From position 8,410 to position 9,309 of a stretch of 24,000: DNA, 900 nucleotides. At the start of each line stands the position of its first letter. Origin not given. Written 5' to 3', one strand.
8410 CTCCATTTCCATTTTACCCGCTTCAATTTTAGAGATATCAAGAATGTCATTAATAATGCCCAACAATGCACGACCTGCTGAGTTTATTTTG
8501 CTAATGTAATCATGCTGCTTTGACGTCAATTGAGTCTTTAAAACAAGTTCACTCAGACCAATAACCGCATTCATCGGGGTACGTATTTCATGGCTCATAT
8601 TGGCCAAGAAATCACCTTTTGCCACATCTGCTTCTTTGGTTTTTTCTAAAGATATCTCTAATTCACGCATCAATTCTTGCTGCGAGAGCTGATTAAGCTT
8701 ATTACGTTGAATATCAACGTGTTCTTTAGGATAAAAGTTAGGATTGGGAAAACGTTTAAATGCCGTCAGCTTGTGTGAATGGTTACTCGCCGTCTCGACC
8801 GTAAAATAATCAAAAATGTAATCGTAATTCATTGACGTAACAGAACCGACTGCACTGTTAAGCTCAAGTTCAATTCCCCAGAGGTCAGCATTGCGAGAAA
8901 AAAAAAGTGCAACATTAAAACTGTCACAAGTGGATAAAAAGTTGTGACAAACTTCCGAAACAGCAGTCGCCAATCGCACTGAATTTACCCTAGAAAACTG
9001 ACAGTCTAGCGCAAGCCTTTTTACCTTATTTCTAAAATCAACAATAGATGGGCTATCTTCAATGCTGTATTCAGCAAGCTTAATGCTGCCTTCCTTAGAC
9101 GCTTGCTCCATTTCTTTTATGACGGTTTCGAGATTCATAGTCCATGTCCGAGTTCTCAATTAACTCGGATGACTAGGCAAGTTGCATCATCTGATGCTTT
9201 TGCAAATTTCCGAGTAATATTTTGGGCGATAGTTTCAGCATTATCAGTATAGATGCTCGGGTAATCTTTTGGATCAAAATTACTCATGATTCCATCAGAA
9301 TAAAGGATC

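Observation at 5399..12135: Sigma-factor-independent stressosome operon wired to a hybrid kinase/Hpt and a REC-HD-GYP phosphodiesterase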

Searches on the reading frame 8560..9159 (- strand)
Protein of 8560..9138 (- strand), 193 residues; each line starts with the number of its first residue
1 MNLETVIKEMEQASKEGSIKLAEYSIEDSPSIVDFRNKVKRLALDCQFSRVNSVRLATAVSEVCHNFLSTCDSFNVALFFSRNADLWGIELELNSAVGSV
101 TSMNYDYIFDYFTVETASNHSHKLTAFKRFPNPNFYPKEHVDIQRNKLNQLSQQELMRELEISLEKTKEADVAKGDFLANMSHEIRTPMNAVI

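Call 8: search_protein_families(library=pfam, proteins=[window:8680-9159:-], max_evalue=1)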
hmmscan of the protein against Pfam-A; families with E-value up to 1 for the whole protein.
window:8680-9159:- (160 aa): 1 family
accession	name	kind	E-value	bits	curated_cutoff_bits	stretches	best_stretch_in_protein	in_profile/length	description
PF03194.20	LUC7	-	0.07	13.3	33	1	7-80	129-202/246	LUC7 N_terminus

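Call 18: find_homologous_proteins(query=window:8650-9138:-, max_evalue=0.001)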
Query window:8650-9138:- (163 aa): 1 proteins with E <= 0.001 among 29 candidates.
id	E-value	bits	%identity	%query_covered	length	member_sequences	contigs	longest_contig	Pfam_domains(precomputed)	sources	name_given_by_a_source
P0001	1.8e-13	69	84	28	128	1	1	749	-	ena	-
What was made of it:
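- Tried and rejected: The word-indexed protein search with the N-domain found only one fragment (call 18).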

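Call 23: predict_structure(protein=window:8560-9138:-)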
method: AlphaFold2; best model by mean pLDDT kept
length: 193 residues; sequences in the alignment: 1
mean_pLDDT: 41.0   pTM: 0.29
mean pLDDT of the five models: 41.0, 38.0, 36.2, 36.2, 34.0
residues with pLDDT >= 90: 0; 70-90: 0; 50-70: 47; < 50: 146
segments of 3 or more residues with pLDDT < 50: 10-32, 46-54, 68-76, 78-151, 176-193
pLDDT, mean of each block of 10 residues (from residue 1): 48 37 32 52 48 50 51 47 37 33 30 40 36 29 31 51 54 46 34 28
secondary structure, 60 per line:
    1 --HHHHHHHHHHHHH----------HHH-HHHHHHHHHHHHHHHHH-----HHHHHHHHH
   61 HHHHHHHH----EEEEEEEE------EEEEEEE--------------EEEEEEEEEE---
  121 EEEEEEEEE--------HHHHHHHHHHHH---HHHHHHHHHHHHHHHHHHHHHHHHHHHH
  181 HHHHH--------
elements in order: H3-15 H30-46 H52-68 E73-80 E87-93 E108-117 E121-129 H138-149 H153-185
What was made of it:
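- Tried and rejected: Single-sequence AlphaFold of the kinase N-terminus gave pLDDT 41 and was unusable (call 23).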

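Call 24: search_protein_representatives(protein=window:8650-9138:-)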
Query: 163 residues. Proteins with E-value up to 0.001 (for the whole library): 68; up to 1e-10: 20; up to 1e-30: 1. The best 68 are listed.
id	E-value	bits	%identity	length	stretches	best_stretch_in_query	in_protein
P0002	1.1e-65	236.3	67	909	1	1-163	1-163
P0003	1.5e-20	89.9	29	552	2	24-160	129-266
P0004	5.6e-18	81.5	35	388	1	21-161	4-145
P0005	1.2e-16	77.1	36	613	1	19-161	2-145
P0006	3.0e-16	75.9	35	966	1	20-161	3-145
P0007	2.0e-15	73.3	34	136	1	19-152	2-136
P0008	3.1e-15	72.6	78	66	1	1-49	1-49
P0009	6.3e-15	71.6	31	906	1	15-161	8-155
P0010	1.3e-14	70.6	33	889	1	19-160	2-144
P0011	1.6e-14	70.3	33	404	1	19-161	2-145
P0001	5.6e-14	68.5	81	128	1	1-47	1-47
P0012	1.0e-13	67.7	32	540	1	21-161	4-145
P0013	6.0e-13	65.2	34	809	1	21-161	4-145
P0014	7.3e-13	64.9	31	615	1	19-159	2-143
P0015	1.2e-12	64.2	31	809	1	28-161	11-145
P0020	7.0e-11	58.5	30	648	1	18-161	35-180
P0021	4.7e-10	55.8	30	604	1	20-160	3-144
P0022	5.8e-10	55.5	32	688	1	19-159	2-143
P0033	1.2e-08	51.2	31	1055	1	21-160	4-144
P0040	1.0e-06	45.0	31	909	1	20-160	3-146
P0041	2.2e-06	43.9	31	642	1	19-160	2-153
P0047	6.2e-06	42.5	28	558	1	21-161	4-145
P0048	6.4e-06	42.4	27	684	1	19-160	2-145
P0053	4.5e-05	39.6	30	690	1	19-160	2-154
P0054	4.7e-05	39.6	33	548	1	19-160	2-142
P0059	1.5e-04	38.0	28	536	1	19-160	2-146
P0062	3.5e-04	36.8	26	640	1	20-161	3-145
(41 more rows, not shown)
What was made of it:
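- Tried and rejected: The exhaustive search was needed (call 24).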

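Call 29: find_encoding_contigs(protein=P0006, flank=8000, max_places=3)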
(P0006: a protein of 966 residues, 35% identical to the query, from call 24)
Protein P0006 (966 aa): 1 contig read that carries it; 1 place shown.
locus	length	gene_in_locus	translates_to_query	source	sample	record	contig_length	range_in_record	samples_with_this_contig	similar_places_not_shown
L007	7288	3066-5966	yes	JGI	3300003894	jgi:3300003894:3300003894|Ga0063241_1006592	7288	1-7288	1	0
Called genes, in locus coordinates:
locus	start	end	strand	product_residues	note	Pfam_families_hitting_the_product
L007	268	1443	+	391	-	PF00989:PAS (weak), PF08448:PAS_4, PF13426:PAS_9, PF08447:PAS_3, PF08448:PAS_4, PF13426:PAS_9, PF08447:PAS_3, PF01740:STAS, +2 more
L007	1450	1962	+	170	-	PF01740:STAS, PF13466:STAS_2 (faint)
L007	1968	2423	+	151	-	PF13581:HATPase_c_2, PF02518:HATPase_c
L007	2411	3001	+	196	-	PF07228:SpoIIE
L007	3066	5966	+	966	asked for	PF00512:HisKA, PF02518:HATPase_c, PF00072:Response_reg, PF01627:Hpt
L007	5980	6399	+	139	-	PF00072:Response_reg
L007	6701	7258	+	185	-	PF00496:SBP_bac_5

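Call 31: find_encoding_contigs(protein=P0012, flank=8000, max_places=2)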
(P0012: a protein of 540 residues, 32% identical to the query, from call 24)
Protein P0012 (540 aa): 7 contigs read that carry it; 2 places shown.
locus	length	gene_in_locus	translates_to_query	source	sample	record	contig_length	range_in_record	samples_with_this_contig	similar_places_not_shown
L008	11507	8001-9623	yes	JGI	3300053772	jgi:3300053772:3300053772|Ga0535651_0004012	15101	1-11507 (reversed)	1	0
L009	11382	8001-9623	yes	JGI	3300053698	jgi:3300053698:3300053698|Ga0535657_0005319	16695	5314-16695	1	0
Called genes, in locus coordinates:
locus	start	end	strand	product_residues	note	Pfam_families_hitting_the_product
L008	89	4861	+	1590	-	PF00497:SBP_bac_3, PF00497:SBP_bac_3, PF08448:PAS_4, PF00989:PAS, PF08448:PAS_4, PF13426:PAS_9, PF07228:SpoIIE, PF13581:HATPase_c_2, +5 more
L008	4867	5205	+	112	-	PF01740:STAS, PF13466:STAS_2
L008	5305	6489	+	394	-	PF00989:PAS, PF08448:PAS_4, PF13426:PAS_9, PF08447:PAS_3, PF00989:PAS, PF08448:PAS_4, PF13426:PAS_9, PF08447:PAS_3, +1 more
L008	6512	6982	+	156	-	PF01740:STAS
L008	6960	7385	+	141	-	PF13581:HATPase_c_2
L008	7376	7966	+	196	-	PF07228:SpoIIE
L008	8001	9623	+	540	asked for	PF02518:HATPase_c (faint), PF07228:SpoIIE, PF13581:HATPase_c_2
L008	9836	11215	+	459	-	PF00520:Ion_trans, PF07885:Ion_trans_2, PF00027:cNMP_binding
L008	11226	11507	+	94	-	?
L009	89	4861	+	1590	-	PF00497:SBP_bac_3, PF00497:SBP_bac_3, PF08448:PAS_4, PF00989:PAS, PF08448:PAS_4, PF13426:PAS_9, PF07228:SpoIIE, PF13581:HATPase_c_2, +4 more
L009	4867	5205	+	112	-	PF01740:STAS, PF13466:STAS_2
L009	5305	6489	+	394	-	PF00989:PAS, PF08448:PAS_4, PF13426:PAS_9, PF08447:PAS_3, PF00989:PAS, PF08448:PAS_4, PF13426:PAS_9, PF08447:PAS_3, +1 more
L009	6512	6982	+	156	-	PF01740:STAS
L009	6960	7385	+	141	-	PF13581:HATPase_c_2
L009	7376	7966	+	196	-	PF07228:SpoIIE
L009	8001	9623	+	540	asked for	PF02518:HATPase_c (faint), PF07228:SpoIIE, PF13581:HATPase_c_2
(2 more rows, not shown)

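Call 32: find_encoding_contigs(protein=P0033, flank=8000, max_places=2)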
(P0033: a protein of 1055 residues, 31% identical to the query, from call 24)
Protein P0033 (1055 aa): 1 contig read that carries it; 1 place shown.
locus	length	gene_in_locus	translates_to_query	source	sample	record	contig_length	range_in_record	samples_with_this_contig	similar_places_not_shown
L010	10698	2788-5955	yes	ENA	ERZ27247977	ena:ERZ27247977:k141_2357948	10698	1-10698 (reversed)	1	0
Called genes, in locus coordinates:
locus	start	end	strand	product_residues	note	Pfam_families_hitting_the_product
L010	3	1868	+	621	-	?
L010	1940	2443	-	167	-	PF06172:Cupin_5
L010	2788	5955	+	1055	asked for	PF00989:PAS, PF08447:PAS_3, PF08448:PAS_4, PF13426:PAS_9, PF00989:PAS, PF08448:PAS_4, PF13426:PAS_9, PF13426:PAS_9, +15 more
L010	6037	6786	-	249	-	PF12679:ABC2_membrane_2, PF10920:DUF2705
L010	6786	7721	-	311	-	PF00005:ABC_tran, PF13304:AAA_21 (faint), PF13732:DrrA1-3_C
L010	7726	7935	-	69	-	PF13396:PLDc_N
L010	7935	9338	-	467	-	PF02629:CoA_binding, PF13380:CoA_binding_2, PF13607:Succ_CoA_lig, PF19045:Ligase_CoA_2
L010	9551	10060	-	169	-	PF01047:MarR (weak), PF12802:MarR_2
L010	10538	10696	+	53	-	?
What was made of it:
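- One family member (P0033) has no rsbRSTX nearby (call 32).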

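Call 33: find_encoding_contigs(protein=P0062, flank=8000, max_places=2)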
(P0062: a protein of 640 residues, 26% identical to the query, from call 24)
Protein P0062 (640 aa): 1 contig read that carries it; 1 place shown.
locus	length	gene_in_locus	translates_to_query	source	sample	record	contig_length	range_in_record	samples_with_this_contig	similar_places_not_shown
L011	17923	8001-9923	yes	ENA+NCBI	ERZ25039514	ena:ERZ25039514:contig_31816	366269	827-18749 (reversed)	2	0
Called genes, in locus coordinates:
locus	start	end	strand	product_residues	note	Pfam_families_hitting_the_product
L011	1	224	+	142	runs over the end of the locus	PF04143:Sulf_transp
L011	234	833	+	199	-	PF20398:DUF6691 (weak), PF04143:Sulf_transp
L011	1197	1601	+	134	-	PF00472:RF-1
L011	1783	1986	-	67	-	PF06906:DUF1272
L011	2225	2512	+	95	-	PF03891:DUF333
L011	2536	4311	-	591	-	PF00082:Peptidase_S8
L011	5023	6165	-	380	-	PF00989:PAS, PF08448:PAS_4, PF13426:PAS_9, PF08447:PAS_3, PF00989:PAS, PF08448:PAS_4, PF13426:PAS_9, PF08447:PAS_3, +2 more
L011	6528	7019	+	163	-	PF01740:STAS (weak)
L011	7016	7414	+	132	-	PF13581:HATPase_c_2, PF02518:HATPase_c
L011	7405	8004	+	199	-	PF07228:SpoIIE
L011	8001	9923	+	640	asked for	PF00512:HisKA, PF02518:HATPase_c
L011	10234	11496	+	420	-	PF02812:ELFV_dehydrog_N, PF00208:ELFV_dehydrog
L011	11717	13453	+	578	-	PF01019:G_glu_transpept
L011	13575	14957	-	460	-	PF00939:Na_sulph_symp, PF03600:CitMHS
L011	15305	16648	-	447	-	PF03092:BT1 (weak), PF07690:MFS_1, PF13000:Acatn, PF07690:MFS_1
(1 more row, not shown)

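Call 40: search_solved_structures(query=A2, max_evalue=10, show_alignments=2)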
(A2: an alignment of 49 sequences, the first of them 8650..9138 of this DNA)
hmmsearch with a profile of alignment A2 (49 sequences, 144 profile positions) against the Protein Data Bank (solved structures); distinct sequences matched with E-value up to 10: 1.
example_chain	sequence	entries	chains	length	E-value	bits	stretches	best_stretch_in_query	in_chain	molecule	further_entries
5vxc_A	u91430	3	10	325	0.94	12.5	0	4-35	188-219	Citrate lyase subunit beta-like protein, mitochondrial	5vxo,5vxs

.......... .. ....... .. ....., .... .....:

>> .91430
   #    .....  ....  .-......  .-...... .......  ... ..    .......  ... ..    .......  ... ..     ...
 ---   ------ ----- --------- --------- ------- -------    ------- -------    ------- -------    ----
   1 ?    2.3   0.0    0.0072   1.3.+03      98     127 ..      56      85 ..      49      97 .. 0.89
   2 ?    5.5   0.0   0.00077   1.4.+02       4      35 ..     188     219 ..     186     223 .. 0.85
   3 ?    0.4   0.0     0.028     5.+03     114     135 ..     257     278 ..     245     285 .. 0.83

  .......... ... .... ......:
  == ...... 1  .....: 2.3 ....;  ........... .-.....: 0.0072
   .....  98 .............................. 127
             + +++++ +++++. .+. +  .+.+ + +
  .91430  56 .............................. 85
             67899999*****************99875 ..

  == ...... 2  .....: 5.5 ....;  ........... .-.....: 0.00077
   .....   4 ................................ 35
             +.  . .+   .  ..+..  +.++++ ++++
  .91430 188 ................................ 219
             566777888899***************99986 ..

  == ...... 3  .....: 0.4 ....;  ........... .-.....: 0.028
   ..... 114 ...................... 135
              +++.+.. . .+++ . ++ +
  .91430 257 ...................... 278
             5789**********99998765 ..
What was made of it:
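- Tried and rejected: A profile search of PDB sequences with the N-domain alignment found nothing (call 40), so homology rests on profile-profile comparison and fold.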

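Call 44: predict_structure(alignment_id=A2)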
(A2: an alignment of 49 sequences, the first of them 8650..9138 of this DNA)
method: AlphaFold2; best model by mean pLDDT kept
length: 163 residues; sequences in the alignment: 49
mean_pLDDT: 88.7   pTM: 0.79
mean pLDDT of the five models: 88.7, 88.5, 88.2, 87.1, 85.8
residues with pLDDT >= 90: 106; 70-90: 46; 50-70: 11; < 50: 0
segments of 3 or more residues with pLDDT < 50: none
pLDDT, mean of each block of 10 residues (from residue 1): 79 73 96 96 97 97 93 95 91 84 84 88 93 92 94 73 71
secondary structure, 60 per line:
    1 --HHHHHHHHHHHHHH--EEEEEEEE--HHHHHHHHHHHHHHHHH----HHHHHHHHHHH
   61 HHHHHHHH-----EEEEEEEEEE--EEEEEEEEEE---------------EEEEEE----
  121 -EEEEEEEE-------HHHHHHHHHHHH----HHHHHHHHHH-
elements in order: H3-16 E19-26 H29-45 H50-68 E74-83 E86-95 E111-116 E122-129 H137-148 H153-162
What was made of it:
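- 8656..9084 (-): N-terminal 'pseudo-RsbT' domain of the hybrid kinase (residues 19-161). It is a degenerate GHKL fold, followed by a conserved PDPxFxP motif and a helical linker that runs into HisKA. The AlphaFold model has pLDDT 88.7 (call 44).
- On RsbU_N-type RsbT receiver domain: The AlphaFold model is alpha/beta with six strands (call 44).
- Closest known: Bacillus subtilis / Listeria RsbRST-RsbU-RsbVW-SigB pathway. Different: The output protein has no RsbU_N four-helix bundle (calls 8, 44).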

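Call 47: fold_search(model_id=the predicted structure, library=pdb)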
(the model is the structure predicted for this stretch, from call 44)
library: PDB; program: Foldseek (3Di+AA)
matches with E <= 10: 403; with E <= 0.001: 9
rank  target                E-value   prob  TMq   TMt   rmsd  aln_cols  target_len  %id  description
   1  1tid_A                4.4e-04  1.00  0.50  0.58   4.4       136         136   14  Crystal Structures of the ADP and ATP bound forms of the Bacillus Anti-sigma factor SpoIIAB in complex with the Anti-a (released 2004-06-15)
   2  1th8_A                5.2e-04  1.00  0.48  0.57   4.8       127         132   12  Crystal Structures of the ADP and ATP bound forms of the Bacillus Anti-sigma factor SpoIIAB in complex with the Anti-a (released 2004-06-15)
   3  8ih8_D                6.6e-04  1.00  0.53  0.65   3.3       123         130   13  anti-sigmaF factor and Anti-sigmaF factor antagonist complex(usfx-RsfB) (released 2024-02-28)
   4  6m37_C                6.6e-04  1.00  0.49  0.67   3.8       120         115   15  The crystal structure of B. subtilis RsbV/RsbW complex in the hexagonal crystal form (released 2020-07-15)
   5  8ih8_C                6.6e-04  1.00  0.50  0.61   3.9       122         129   13  anti-sigmaF factor and Anti-sigmaF factor antagonist complex(usfx-RsfB) (released 2024-02-28)
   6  8jzt_D                7.0e-04  1.00  0.50  0.61   3.7       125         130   14  The sigF and anti-sigma factor complex (released 2024-10-16)
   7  6m36_C                8.9e-04  1.00  0.46  0.67   4.4       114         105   15  The crystal structure of B. subtilis RsbV/RsbW complex in the monoclinic crystal form (released 2020-07-15)
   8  6m36_G                9.4e-04  1.00  0.46  0.69   4.3       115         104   18  The crystal structure of B. subtilis RsbV/RsbW complex in the monoclinic crystal form (released 2020-07-15)
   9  1l0o_A                1.0e-03  1.00  0.52  0.59   4.3       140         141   13  Crystal Structure of the Bacillus stearothermophilus Anti-Sigma Factor SpoIIAB with the Sporulation Sigma Factor Sigma (released 2002-04-03)
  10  1til_E                1.1e-03  1.00  0.49  0.56   5.8       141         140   12  Crystal Structures of the ADP and ATP bound forms of the Bacillus Anti-sigma factor SpoIIAB in complex with the Anti-a (released 2004-06-15)
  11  6m36_A                1.3e-03  1.00  0.49  0.74   4.8       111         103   17  The crystal structure of B. subtilis RsbV/RsbW complex in the monoclinic crystal form (released 2020-07-15)
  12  6m36_I                1.3e-03  1.00  0.49  0.73   3.7       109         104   16  The crystal structure of B. subtilis RsbV/RsbW complex in the monoclinic crystal form (released 2020-07-15)
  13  6m36_E                1.4e-03  1.00  0.47  0.73   3.7       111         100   15  The crystal structure of B. subtilis RsbV/RsbW complex in the monoclinic crystal form (released 2020-07-15)
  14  8jzt_B                1.7e-03  1.00  0.49  0.59   4.0       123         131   14  The sigF and anti-sigma factor complex (released 2024-10-16)
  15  1tid_C                3.1e-03  1.00  0.48  0.56   4.8       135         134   11  Crystal Structures of the ADP and ATP bound forms of the Bacillus Anti-sigma factor SpoIIAB in complex with the Anti-a (released 2004-06-15)
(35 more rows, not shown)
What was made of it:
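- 8656..9084 (-): The top 16 Foldseek PDB matches are SpoIIAB, RsbW or UsfX (call 47).
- On RsbU_N-type RsbT receiver domain: Its fold matches are GHKL kinases (call 47).
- On GHKL anti-sigma serine kinases (HATPase_c_2), for the kinase N-domain: The top 16 Foldseek matches are SpoIIAB, RsbW or UsfX at probability 1.0 (call 47).
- Closest known: SpoIIAB / RsbW / UsfX anti-sigma GHKL serine kinases. Same: These are the best structural matches of the kinase N-domain (Foldseek E 4e-4 to 5e-3, call 47).
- Its 16 best PDB matches are all SpoIIAB, RsbW or UsfX (call 47). GHKL anti-sigma kinases are STAS binders: solved complexes include SpoIIAB-SpoIIAA, RsbW-RsbV and UsfX-RsfB (call 47 target list).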

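Call 48: find_homologous_proteins(query=A2, max_evalue=0.001)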
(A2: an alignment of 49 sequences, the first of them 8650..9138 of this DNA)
Query A2 (49 sequences) (163 aa, profile of the alignment): 64 proteins with E <= 0.001 among 6628 candidates.
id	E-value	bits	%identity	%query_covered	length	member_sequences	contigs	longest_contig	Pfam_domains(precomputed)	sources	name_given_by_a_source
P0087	1.9e-54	201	29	88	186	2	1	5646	-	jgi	jgi:hypothetical protein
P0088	7.2e-50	186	27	86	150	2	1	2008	-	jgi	-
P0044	1.2e-46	176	25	88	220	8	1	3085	-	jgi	jgi:hypothetical protein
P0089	3.0e-46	175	26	88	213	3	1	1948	PF00989.32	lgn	-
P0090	1.5e-39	153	33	86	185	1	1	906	-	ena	-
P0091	5.2e-39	151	27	88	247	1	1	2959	PF00512.32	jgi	jgi:signal transduction histidine kinase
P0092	1.1e-38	150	26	88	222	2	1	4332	-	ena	-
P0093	4.4e-38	148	29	88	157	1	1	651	-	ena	-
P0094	6.0e-38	148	30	88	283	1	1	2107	PF00512.32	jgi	jgi:signal transduction histidine kinase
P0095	3.4e-37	145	25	88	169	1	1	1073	-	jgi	jgi:hypothetical protein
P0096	4.6e-37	145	27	69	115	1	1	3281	-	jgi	jgi:hypothetical protein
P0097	4.8e-37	145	25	88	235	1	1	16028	PF00512.32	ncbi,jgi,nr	ncbi:MAG: hypothetical protein JRG80_12635 [Deltaproteobacteria bacterium]|nr:hypothetical protein [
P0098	1.3e-36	143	27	88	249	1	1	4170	PF00512.32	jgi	jgi:signal transduction histidine kinase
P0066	2.7e-36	142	29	88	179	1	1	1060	-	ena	-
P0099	4.1e-36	142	27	88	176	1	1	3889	-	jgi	jgi:hypothetical protein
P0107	1.1e-27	115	30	88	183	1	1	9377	-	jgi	jgi:hypothetical protein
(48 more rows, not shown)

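Call 56: find_encoding_contigs(protein=P0097, flank=7000, max_places=1)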
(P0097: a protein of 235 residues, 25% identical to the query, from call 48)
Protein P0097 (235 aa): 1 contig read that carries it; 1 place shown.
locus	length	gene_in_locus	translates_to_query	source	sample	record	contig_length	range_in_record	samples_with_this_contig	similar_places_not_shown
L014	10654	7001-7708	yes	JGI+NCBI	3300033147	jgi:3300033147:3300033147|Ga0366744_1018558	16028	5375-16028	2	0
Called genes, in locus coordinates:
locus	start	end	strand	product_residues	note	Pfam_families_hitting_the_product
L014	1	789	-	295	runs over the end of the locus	PF08240:ADH_N, PF01262:AlaDh_PNT_C (weak), PF16912:Glu_dehyd_C, PF00107:ADH_zinc_N, PF13602:ADH_zinc_N_2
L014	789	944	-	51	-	-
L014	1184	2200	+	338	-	-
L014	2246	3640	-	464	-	PF01734:Patatin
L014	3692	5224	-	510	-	PF08448:PAS_4, PF13426:PAS_9, PF08447:PAS_3, PF08448:PAS_4, PF13426:PAS_9, PF08448:PAS_4, PF13426:PAS_9, PF08447:PAS_3, +3 more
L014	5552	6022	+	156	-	PF01740:STAS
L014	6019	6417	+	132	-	PF13581:HATPase_c_2, PF02518:HATPase_c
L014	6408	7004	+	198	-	PF07228:SpoIIE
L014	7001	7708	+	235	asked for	PF00512:HisKA (weak)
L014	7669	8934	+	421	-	PF02518:HATPase_c, PF00072:Response_reg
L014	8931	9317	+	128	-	-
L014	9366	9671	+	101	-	PF00578:AhpC-TSA, PF08534:Redoxin (weak)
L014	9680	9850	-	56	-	-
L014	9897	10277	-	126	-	-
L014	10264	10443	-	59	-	-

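Call 57: find_encoding_contigs(protein=P0107, flank=7000, max_places=1)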
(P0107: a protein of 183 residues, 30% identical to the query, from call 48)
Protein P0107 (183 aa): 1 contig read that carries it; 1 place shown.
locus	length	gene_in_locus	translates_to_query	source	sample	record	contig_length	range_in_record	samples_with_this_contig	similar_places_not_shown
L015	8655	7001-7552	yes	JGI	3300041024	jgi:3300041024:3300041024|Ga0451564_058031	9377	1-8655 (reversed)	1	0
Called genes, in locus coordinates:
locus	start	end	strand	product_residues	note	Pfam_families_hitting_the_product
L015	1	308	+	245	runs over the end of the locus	PF11769:DUF3313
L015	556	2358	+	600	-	-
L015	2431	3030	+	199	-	PF00005:ABC_tran, PF13304:AAA_21 (faint)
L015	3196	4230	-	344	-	-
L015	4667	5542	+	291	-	PF11563:Protoglobin, PF01740:STAS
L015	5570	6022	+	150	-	PF01740:STAS (weak)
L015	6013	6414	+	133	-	PF13581:HATPase_c_2, PF02518:HATPase_c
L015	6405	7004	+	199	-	PF07228:SpoIIE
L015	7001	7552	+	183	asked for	-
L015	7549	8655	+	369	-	?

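Call 58: find_encoding_contigs(protein=P0040, flank=7000, max_places=1)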
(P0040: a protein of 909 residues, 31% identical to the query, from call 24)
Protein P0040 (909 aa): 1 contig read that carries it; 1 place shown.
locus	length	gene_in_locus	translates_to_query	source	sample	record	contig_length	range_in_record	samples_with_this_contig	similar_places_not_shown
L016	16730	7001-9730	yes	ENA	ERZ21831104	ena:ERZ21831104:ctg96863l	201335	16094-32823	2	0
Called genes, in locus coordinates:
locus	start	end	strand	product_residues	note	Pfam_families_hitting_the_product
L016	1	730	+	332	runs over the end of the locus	PF04055:Radical_SAM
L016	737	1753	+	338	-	PF04055:Radical_SAM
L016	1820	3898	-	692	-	PF03901:Glyco_transf_22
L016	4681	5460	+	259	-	PF00989:PAS, PF08448:PAS_4, PF13426:PAS_9, PF01740:STAS, PF13466:STAS_2 (weak)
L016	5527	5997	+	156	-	PF01740:STAS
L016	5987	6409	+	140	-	PF13581:HATPase_c_2, PF02518:HATPase_c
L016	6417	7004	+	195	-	PF07228:SpoIIE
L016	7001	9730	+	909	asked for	PF00512:HisKA, PF02518:HATPase_c, PF00072:Response_reg, PF01627:Hpt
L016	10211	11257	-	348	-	PF00149:Metallophos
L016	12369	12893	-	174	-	-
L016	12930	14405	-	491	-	-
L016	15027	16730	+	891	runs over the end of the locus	PF02739:5_3_exonuc_N, PF01367:5_3_exonuc, PF01612:DNA_pol_A_exo1, PF22619:DNA_polI_exo1 (weak), PF00476:DNA_pol_A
